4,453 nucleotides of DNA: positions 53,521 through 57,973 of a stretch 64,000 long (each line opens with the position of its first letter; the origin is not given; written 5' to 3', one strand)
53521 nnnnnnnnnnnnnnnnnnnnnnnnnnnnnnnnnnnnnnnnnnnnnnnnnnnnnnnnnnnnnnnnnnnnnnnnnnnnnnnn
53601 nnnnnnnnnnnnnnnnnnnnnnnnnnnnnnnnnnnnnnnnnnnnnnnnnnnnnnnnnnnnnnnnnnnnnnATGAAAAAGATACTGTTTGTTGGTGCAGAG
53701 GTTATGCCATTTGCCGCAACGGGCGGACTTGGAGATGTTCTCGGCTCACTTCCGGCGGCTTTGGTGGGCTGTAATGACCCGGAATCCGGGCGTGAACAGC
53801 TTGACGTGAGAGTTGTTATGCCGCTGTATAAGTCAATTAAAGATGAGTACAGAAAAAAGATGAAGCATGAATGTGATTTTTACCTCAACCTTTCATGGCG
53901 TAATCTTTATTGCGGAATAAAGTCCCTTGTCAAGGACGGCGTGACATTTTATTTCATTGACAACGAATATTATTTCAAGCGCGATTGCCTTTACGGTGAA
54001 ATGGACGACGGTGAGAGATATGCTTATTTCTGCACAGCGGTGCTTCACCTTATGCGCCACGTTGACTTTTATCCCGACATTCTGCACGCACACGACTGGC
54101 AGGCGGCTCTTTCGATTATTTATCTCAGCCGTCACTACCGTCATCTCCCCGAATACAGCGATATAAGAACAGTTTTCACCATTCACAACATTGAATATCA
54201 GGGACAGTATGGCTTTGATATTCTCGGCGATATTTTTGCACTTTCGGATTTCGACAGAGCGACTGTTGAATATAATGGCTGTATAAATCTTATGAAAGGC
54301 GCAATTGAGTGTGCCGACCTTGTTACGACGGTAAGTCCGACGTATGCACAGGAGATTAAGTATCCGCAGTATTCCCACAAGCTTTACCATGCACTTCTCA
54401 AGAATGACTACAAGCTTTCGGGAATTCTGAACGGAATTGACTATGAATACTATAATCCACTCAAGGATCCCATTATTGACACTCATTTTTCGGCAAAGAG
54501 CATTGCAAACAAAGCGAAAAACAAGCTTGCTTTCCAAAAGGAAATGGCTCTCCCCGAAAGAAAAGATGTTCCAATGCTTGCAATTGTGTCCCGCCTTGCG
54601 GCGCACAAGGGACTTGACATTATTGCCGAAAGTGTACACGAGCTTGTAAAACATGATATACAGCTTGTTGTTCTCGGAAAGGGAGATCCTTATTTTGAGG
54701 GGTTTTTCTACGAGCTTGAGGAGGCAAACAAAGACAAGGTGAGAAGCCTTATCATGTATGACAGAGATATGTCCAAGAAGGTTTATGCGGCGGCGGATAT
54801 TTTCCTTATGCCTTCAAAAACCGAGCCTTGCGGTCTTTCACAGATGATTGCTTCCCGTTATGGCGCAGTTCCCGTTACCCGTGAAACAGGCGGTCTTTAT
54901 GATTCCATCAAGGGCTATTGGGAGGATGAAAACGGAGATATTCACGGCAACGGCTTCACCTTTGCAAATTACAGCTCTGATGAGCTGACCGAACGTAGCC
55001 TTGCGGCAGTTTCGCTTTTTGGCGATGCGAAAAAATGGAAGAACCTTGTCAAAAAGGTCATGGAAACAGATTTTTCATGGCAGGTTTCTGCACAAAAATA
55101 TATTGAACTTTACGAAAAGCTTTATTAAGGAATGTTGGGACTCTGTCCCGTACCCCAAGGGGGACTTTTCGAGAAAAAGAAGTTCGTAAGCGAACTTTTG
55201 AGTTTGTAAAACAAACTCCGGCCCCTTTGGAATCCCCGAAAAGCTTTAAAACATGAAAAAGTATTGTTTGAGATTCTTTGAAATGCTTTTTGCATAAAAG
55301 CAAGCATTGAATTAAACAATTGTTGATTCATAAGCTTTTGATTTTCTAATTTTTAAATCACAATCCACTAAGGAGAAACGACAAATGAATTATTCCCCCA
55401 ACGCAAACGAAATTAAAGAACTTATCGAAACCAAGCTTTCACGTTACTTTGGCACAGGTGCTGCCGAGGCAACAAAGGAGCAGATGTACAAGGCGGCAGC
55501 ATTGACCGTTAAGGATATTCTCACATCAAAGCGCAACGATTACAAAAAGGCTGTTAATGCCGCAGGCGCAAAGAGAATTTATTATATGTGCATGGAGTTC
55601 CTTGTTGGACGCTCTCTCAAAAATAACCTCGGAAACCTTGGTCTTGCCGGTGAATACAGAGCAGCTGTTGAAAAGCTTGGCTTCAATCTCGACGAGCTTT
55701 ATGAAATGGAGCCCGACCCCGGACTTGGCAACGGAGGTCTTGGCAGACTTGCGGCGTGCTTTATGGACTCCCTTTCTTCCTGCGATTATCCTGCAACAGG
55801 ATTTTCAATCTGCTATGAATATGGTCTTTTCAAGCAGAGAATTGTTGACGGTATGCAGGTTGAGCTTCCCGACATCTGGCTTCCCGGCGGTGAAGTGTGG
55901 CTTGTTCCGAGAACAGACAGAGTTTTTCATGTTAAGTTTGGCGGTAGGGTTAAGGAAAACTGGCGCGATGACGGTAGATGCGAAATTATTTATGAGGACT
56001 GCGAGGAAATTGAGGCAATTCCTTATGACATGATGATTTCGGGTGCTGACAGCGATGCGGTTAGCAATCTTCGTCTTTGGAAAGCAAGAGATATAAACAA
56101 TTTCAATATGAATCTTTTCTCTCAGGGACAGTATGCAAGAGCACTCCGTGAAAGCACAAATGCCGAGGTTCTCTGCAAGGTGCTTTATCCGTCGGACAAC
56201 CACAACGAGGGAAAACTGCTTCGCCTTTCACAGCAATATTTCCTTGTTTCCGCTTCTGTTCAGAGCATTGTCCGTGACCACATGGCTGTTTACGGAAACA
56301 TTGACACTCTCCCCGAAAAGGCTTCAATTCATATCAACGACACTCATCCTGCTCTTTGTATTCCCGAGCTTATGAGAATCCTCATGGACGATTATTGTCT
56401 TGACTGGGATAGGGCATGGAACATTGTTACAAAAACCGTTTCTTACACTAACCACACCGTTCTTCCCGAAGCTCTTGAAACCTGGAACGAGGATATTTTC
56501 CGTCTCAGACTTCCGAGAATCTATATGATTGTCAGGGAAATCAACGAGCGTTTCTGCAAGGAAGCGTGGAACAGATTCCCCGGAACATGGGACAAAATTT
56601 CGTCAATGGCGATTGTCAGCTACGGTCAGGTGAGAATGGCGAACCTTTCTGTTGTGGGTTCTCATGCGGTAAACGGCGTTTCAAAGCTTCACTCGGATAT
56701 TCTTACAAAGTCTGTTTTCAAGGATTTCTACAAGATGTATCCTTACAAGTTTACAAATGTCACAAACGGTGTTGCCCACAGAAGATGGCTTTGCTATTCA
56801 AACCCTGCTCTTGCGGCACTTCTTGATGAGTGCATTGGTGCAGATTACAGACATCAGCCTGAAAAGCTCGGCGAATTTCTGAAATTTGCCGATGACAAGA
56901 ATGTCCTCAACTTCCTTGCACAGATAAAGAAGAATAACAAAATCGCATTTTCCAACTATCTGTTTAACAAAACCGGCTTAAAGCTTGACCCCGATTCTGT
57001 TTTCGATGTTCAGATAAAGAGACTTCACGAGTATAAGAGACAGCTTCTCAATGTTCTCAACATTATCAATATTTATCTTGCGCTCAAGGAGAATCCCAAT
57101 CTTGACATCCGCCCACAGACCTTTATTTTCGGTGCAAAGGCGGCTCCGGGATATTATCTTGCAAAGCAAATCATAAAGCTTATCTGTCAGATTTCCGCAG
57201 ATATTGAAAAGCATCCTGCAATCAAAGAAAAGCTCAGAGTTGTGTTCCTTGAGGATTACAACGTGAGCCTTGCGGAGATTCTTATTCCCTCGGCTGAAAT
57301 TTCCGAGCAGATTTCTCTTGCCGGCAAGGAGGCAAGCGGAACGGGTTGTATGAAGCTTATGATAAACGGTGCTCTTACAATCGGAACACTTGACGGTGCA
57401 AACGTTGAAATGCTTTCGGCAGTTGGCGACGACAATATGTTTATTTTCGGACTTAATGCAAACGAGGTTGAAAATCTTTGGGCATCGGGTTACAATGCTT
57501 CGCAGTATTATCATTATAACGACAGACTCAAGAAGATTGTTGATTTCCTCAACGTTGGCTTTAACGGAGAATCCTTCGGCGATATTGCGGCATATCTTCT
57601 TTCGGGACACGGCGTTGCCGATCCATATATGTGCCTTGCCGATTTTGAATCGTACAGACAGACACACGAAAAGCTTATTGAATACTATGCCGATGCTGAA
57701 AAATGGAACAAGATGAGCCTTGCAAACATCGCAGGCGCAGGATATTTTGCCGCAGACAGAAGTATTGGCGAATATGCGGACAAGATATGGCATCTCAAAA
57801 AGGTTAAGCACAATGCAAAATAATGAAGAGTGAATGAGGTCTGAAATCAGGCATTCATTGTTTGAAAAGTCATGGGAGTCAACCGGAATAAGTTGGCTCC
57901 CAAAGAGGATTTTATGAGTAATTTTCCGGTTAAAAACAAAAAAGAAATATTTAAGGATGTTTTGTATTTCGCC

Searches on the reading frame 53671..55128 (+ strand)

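Call 16: search_protein_families(library=pfam, proteins=[window:53671-55128:+], max_evalue=0.0001)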
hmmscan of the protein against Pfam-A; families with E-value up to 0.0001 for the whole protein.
window:53671-55128:+ (485 aa): 4 families
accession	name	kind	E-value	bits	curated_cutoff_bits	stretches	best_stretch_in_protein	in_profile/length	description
PF08323.17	Glyco_transf_5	-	1.9e-76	257.4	22.7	1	3-242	1-237/239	Starch synthase catalytic domain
PF00534.26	Glycos_transf_1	-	3.2e-14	53.3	26.4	1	294-456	9-165/172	Glycosyl transferases group 1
PF13692.12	Glyco_trans_1_4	-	2e-11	44.8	27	1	302-441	3-134/142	Glycosyl transferases group 1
PF13439.12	Glyco_transf_4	-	1.4e-05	25.7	28.5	1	117-229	54-148/170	Glycosyltransferase Family 4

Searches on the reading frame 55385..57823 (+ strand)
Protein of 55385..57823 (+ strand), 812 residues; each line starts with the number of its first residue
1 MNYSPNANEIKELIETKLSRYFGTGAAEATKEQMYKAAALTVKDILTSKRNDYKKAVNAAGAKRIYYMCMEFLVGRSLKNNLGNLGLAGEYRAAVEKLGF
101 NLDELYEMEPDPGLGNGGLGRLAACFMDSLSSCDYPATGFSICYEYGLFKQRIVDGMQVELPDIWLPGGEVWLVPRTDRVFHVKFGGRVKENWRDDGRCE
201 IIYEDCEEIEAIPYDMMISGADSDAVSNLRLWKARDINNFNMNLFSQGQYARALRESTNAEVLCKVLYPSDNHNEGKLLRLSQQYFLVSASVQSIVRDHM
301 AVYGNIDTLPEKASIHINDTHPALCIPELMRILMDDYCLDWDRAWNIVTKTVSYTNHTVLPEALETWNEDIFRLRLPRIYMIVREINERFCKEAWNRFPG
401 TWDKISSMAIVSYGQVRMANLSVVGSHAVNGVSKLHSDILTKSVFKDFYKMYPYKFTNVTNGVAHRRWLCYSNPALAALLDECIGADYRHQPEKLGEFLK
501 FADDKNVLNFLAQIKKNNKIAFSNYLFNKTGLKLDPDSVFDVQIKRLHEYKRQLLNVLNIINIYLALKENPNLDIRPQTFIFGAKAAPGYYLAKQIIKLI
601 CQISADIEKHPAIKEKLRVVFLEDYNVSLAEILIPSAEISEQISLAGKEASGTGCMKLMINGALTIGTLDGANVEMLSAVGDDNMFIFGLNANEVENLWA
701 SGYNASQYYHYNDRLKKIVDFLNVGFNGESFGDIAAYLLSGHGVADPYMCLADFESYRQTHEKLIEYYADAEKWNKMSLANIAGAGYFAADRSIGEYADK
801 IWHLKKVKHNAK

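Call 16: search_protein_families(library=pfam, proteins=[window:55385-57823:+], max_evalue=0.0001)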
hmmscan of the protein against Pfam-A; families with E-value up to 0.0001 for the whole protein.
window:55385-57823:+ (812 aa): 1 family
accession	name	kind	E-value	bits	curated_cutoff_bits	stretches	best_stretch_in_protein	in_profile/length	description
PF00343.26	Phosphorylase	-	3.1e-301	1001.3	27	1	96-804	2-713/713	Carbohydrate phosphorylase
